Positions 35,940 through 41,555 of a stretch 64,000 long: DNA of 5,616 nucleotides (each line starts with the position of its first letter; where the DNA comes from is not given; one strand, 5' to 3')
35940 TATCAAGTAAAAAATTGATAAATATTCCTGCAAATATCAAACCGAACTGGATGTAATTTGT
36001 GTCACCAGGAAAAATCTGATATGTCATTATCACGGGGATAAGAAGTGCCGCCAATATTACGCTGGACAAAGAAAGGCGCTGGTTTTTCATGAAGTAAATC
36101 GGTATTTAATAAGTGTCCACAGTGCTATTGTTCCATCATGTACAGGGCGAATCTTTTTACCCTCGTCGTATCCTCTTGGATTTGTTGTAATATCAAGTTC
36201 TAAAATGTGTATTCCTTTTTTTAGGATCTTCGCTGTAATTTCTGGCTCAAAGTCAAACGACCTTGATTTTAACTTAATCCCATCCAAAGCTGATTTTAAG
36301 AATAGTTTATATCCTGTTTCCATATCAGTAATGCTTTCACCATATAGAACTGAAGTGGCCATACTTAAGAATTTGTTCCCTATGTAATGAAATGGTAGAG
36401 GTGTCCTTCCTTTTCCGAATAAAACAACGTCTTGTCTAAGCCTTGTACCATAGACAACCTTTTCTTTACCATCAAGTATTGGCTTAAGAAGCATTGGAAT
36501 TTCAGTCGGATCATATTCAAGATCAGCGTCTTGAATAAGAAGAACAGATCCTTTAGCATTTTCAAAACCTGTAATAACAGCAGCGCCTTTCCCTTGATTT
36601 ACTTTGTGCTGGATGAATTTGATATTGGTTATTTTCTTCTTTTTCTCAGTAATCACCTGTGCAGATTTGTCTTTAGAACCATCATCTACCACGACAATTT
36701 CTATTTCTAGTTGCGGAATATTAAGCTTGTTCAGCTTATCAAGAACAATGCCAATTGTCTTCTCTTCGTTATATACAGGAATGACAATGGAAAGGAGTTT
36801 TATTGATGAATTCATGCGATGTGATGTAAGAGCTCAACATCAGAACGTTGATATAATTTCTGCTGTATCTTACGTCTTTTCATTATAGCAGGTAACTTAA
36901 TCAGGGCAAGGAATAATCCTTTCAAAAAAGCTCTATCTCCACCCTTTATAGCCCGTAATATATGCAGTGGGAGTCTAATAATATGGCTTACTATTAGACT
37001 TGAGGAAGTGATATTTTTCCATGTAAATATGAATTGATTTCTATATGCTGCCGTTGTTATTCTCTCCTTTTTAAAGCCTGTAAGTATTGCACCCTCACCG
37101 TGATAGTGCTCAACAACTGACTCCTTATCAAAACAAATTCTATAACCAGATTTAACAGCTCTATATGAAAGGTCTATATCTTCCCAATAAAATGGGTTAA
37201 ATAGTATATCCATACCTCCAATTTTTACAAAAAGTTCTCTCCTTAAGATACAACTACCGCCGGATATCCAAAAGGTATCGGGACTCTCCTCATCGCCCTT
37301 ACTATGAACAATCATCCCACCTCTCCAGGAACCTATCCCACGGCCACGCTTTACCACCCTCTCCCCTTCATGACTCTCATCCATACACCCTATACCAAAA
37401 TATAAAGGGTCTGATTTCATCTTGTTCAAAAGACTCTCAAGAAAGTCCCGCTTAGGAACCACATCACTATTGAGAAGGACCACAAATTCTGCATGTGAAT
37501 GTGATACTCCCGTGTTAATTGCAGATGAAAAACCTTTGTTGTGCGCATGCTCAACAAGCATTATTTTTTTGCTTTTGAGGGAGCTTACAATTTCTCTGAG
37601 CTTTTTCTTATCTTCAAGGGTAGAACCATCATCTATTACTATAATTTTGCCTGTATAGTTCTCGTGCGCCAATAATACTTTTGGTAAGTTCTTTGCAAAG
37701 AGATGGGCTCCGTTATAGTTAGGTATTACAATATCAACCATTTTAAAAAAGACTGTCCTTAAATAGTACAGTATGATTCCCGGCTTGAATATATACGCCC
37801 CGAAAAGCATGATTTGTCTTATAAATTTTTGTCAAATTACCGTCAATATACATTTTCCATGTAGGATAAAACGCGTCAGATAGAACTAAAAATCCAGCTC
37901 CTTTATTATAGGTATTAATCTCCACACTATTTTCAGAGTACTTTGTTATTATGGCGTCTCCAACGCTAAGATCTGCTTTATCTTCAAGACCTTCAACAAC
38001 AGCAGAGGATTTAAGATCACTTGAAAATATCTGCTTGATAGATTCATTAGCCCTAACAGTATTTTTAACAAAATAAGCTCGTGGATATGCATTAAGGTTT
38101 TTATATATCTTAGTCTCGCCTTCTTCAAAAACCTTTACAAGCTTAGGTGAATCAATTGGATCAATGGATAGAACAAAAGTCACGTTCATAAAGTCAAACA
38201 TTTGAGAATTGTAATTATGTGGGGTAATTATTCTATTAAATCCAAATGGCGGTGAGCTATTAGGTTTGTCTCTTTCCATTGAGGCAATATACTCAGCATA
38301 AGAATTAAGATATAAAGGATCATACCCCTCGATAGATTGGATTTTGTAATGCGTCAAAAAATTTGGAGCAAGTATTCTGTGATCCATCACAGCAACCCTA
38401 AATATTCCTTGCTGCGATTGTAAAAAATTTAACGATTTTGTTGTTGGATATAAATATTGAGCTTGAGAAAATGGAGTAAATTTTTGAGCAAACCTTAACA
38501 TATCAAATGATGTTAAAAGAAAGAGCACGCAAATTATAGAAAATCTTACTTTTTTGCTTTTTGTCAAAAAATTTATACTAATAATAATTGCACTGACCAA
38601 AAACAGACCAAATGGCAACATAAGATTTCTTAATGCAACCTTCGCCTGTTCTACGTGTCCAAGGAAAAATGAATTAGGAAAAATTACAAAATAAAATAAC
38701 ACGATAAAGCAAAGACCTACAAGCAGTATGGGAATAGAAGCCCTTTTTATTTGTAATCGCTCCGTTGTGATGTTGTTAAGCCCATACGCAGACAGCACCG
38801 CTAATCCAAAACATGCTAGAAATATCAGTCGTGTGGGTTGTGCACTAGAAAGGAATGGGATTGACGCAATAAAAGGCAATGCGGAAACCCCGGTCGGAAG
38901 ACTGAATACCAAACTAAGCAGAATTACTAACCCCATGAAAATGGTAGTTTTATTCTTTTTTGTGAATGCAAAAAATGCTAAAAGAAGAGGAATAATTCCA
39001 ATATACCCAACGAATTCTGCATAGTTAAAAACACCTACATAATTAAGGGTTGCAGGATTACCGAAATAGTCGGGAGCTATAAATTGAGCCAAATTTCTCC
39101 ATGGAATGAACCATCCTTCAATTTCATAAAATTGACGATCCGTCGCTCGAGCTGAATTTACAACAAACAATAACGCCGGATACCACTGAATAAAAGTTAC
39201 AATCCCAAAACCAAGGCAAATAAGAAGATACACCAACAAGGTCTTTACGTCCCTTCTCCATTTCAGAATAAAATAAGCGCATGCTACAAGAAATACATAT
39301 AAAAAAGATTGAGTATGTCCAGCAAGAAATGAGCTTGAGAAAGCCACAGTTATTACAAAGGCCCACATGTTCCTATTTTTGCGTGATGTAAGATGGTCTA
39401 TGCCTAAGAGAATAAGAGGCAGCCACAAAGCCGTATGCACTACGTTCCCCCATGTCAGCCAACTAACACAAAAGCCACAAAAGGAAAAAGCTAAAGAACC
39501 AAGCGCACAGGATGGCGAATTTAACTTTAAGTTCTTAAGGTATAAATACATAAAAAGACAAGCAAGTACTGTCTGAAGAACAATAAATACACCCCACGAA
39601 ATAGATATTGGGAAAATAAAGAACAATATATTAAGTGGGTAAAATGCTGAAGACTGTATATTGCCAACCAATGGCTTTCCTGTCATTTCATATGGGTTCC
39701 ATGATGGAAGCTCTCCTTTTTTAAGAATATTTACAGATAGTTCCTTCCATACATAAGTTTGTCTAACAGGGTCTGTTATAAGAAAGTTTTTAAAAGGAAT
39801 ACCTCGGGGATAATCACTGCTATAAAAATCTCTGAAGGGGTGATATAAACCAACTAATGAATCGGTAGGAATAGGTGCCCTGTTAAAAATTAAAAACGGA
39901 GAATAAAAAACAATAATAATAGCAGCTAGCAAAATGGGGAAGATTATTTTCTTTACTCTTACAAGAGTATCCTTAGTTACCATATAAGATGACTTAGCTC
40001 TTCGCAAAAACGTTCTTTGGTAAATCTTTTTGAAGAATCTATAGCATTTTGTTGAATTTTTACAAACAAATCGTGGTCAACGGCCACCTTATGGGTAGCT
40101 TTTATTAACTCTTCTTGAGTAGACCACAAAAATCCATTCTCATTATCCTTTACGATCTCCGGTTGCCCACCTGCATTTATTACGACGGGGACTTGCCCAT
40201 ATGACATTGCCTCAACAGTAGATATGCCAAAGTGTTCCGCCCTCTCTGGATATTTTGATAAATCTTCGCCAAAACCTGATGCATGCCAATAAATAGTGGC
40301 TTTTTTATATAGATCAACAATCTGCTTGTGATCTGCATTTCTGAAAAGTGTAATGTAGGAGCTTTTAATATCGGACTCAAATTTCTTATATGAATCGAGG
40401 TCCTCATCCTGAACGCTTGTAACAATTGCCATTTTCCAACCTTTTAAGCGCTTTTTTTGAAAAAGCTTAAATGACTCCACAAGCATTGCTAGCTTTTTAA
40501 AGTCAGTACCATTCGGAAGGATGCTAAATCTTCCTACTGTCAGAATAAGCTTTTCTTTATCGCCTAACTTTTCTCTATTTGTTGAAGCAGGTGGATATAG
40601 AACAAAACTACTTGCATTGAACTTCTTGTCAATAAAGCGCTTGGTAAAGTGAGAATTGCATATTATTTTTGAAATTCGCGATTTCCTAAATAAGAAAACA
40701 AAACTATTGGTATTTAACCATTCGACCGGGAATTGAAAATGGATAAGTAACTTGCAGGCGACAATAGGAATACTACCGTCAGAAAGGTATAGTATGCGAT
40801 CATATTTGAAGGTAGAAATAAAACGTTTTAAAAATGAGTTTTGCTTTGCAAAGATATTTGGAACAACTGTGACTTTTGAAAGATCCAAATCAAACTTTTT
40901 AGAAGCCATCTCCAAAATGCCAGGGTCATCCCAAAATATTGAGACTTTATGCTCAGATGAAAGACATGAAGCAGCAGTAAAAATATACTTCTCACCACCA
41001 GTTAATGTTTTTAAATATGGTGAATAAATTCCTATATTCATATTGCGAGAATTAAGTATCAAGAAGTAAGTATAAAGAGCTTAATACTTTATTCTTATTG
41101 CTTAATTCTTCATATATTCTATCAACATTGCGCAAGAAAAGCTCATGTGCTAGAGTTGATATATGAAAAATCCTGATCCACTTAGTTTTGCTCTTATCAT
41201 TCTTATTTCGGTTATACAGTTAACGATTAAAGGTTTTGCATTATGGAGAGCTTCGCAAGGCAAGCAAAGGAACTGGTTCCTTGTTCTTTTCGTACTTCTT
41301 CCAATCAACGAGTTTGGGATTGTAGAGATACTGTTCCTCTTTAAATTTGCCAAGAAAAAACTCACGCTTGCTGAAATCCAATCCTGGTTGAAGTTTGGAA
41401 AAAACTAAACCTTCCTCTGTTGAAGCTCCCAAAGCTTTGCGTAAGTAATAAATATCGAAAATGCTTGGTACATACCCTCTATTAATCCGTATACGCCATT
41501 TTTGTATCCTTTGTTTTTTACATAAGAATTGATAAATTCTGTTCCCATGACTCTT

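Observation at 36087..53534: Repeated three-component modules: polyprenyl-P-sugar synthase (GT2), flippase, extracytoplasmic GT-C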

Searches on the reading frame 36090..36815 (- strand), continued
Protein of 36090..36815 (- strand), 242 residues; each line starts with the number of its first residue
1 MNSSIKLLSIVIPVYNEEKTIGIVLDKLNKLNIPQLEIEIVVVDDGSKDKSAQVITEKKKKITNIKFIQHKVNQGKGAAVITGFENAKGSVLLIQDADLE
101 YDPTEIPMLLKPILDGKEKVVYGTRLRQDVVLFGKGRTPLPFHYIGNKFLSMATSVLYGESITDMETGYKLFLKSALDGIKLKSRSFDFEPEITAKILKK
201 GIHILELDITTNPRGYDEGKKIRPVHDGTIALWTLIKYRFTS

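Call 51: fold_search(model_id=the predicted structure, library=pdb)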
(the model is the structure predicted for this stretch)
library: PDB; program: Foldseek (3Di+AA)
matches with E <= 10: 1642; with E <= 0.001: 443
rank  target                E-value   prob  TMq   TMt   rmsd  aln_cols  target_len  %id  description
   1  9asc_A                1.3e-15  1.00  0.78  0.60   3.0       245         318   24  Cryo-EM Structure of the Glycosyltransferase ArnC from Salmonella enterica in the UDP-bound State Determined on Talos  (released 2025-02-05)
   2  8vxh_A                1.8e-15  1.00  0.72  0.57   3.6       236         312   24  Cryo-EM Structure of the Glycosyltransferase ArnC from Salmonella enterica in the Apo State Determined on Talos Arctic (released 2025-02-05)
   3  9bhc_B                2.1e-15  1.00  0.76  0.61   3.1       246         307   23  Salmonella undecaprenyl-phosphate 4-deoxy-4-formamido-L-arabinose transferase (ArnC) (released 2025-02-12)
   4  9b77_A                2.2e-15  1.00  0.70  0.55   3.8       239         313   24  Cryo-EM Structure of the Glycosyltransferase ArnC from Salmonella enterica in the Apo State Determined on Krios micros (released 2025-02-05)
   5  9bhc_A                1.8e-14  1.00  0.74  0.59   3.1       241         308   23  Salmonella undecaprenyl-phosphate 4-deoxy-4-formamido-L-arabinose transferase (ArnC) (released 2025-02-12)
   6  9ep0                  3.0e-14  1.00  0.73  0.53   4.0       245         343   25  Dolichyl phosphate mannose synthase in complex with donor (GDP-Man) and traces of acceptor (Dol55P) and product (Dol55P- (released 2025-10-01)
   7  9bhe_A                4.4e-14  1.00  0.76  0.60   3.0       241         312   22  Salmonella undecaprenyl-phosphate 4-deoxy-4-formamido-L-arabinose transferase (ArnC) bound to UDP (released 2025-02-12)
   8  5mm1                  4.9e-14  1.00  0.74  0.53   4.3       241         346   25  Dolichyl phosphate mannose synthase in complex with GDP and dolichyl phosphate mannose (released 2017-08-09)
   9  9bhe_B                5.2e-14  1.00  0.77  0.61   3.0       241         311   23  Salmonella undecaprenyl-phosphate 4-deoxy-4-formamido-L-arabinose transferase (ArnC) bound to UDP (released 2025-02-12)
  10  5mlz                  6.7e-14  1.00  0.73  0.52   4.6       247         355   25  Dolichyl phosphate mannose synthase in complex with GDP and Mg2+ (released 2017-08-09)
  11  9nyd_C                8.6e-14  1.00  0.75  0.61   3.4       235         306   22  Cryo-EM structure of the glycosyltransferase GtrB in the pre-catalysis and product-bound state (released 2025-12-17)
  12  9nyd_B                9.8e-14  1.00  0.75  0.60   3.4       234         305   22  Cryo-EM structure of the glycosyltransferase GtrB in the pre-catalysis and product-bound state (released 2025-12-17)
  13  9nyd_A                1.7e-13  1.00  0.77  0.61   3.7       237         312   23  Cryo-EM structure of the glycosyltransferase GtrB in the pre-catalysis and product-bound state (released 2025-12-17)
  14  9nyc_A                1.7e-13  1.00  0.75  0.59   4.0       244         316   22  Cryo-EM structure of the glycosyltransferase GtrB in the substrate-bound state (released 2025-12-17)
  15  9hwj_A                1.8e-13  1.00  0.74  0.60   3.3       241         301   23  Structure of Undecaprenyl-phosphate 4-deoxy-4-formamido-L-arabinose transferase embedded in nanodisc (released 2026-01-14)
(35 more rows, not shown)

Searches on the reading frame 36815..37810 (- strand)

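Call 4: search_protein_families(library=pfam, proteins=[window:36815-37810:-], max_evalue=0.01)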
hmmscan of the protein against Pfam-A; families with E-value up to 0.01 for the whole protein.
window:36815-37810:- (332 aa): 6 families
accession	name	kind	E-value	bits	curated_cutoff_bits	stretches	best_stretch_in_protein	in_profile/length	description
PF00535.33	Glycos_transf_2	-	1.3e-21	77.7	23.3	1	27-197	2-167/168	Glycosyl transferase family 2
PF13641.12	Glyco_tranf_2_3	-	3.2e-15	57.2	27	1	26-239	4-215/230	Glycosyltransferase like family 2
PF10111.15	Glyco_tranf_2_2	-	4.8e-08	33.3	27.3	1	48-130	21-105/276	Glycosyltransferase like family 2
PF13632.12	Glyco_trans_2_3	-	7.7e-06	26.3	27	1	109-233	1-121/198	Glycosyl transferase family group 2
PF13506.12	Glyco_transf_21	-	0.00018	21.4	21.7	0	99-133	23-57/174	Glycosyl transferase family 21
PF02709.20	Glyco_transf_7C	-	0.00081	19.4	23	1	183-230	20-67/78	N-terminal domain of galactosyltransferase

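Call 10: search_protein_families(library=ncbifam, proteins=[window:36815-37810:-], max_evalue=0.001)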
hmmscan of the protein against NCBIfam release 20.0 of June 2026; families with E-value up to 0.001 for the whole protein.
window:36815-37810:- (332 aa): 20 families
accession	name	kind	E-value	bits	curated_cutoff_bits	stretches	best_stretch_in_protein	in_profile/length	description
TIGR03965.1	mycofact_glyco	equivalog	2.5e-18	66.2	280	2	24-132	75-180/467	mycofactocin biosynthesis glycosyltransferase MftF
NF041875.1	EPS_EpsD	equivalog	3e-18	66.3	370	1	25-237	1-208/325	exopolysaccharide biosynthesis glycosyltransferase EpsD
TIGR03937.1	PgaC_IcaA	equivalog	2.6e-16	59.6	422.3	1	23-234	45-249/407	poly-beta-1,6-N-acetyl-D-glucosamine synthase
TIGR01556.1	rhamnosyltran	subfamily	9.2e-15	54.6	200.55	1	52-262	20-229/281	rhamnosyltransferase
NF047683.1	TeichurnBiosyTuaG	equivalog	8e-10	38.8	400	1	24-140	7-120/252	teichuronic acid biosynthesis protein TuaG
NF050819.1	PolSacchBiosHfsG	equivalog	9.1e-10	38.2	500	1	47-220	32-203/302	polysaccharide biosynthesis protein HfsG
TIGR04242.1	nodulat_NodC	equivalog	1.5e-08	34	550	1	23-141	48-166/395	chitooligosaccharide synthase NodC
NF007482.0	PRK10073.1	equivalog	1.5e-08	34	423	1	24-134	7-113/334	glycosyltransferase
NF038299.1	EPS_HpsN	equivalog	2.1e-08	33.5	425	1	24-130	2-105/317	hormogonium polysaccharide biosynthesis glycosyltransferase HpsN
TIGR04283.1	glyco_like_mftF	equivalog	1.5e-07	31.3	182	1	27-246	3-199/221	TIGR04283 family arsenosugar biosynthesis glycosyltransferase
TIGR03030.1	CelA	equivalog_domain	6.1e-07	27.8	699.1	1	25-135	133-257/714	UDP-forming cellulose synthase catalytic subunit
NF007986.1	PRK10714.1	equivalog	1.8e-06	27.2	529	1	23-120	6-104/316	undecaprenyl-phosphate 4-deoxy-4-formamido-L-arabinose transferase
NF050050.1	ProtGlycPglI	equivalog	4.3e-06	26.3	500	1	24-133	3-110/306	GalNAc(5)-diNAcBac-PP-undecaprenol beta-1,3-glucosyltransferase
TIGR03469.1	HpnB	hypoth_equivalog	4.9e-06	25.8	379.25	1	23-136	44-165/386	hopene-associated glycosyltransferase HpnB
NF038302.1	EPS_HpsE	equivalog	6.9e-06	25.2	300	1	27-128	5-108/307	hormogonium polysaccharide biosynthesis glycosyltransferase HpsE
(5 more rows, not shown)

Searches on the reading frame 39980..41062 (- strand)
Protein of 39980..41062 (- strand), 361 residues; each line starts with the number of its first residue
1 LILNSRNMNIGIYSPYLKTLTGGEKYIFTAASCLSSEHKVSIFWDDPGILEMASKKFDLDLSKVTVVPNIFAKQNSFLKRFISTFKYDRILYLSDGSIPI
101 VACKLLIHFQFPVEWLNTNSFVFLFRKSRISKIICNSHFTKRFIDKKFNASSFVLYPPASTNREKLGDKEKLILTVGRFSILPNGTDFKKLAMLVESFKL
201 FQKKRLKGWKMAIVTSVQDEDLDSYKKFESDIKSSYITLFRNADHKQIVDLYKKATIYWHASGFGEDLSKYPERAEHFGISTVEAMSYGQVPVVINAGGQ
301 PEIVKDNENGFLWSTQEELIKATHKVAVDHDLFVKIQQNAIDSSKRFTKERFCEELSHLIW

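Call 5: search_protein_families(library=pfam, proteins=[window:39980-41062:-], max_evalue=0.01)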
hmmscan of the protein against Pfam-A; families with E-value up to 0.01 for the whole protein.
window:39980-41062:- (361 aa): 2 families
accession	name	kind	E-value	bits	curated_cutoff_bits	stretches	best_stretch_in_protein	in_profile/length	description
PF00534.26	Glycos_transf_1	-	1.1e-18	67.8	26.4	1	164-340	9-169/172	Glycosyl transferases group 1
PF13692.12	Glyco_trans_1_4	-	2.9e-12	47.5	27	1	171-325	2-138/142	Glycosyl transferases group 1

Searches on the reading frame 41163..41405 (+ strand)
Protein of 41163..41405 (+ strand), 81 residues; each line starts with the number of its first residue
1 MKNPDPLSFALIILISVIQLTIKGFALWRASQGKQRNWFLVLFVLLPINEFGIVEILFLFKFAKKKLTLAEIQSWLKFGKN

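Call 67: search_protein_families(library=ncbifam, proteins=[window:41163-41405:+], max_evalue=0.01)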
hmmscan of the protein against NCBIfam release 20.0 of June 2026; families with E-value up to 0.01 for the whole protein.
window:41163-41405:+ (81 aa): 0 families

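Call 82: search_protein_families(library=pfam, proteins=[window:41163-41405:+], max_evalue=0.01)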
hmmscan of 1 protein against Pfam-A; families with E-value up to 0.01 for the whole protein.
window:41163-41405:+ (81 aa): 1 family
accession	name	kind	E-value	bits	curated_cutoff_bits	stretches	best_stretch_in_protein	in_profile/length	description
PF18893.5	DUF5652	-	7.3e-14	51.7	23.4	1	6-66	10-67/71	Family of unknown function (DUF5652)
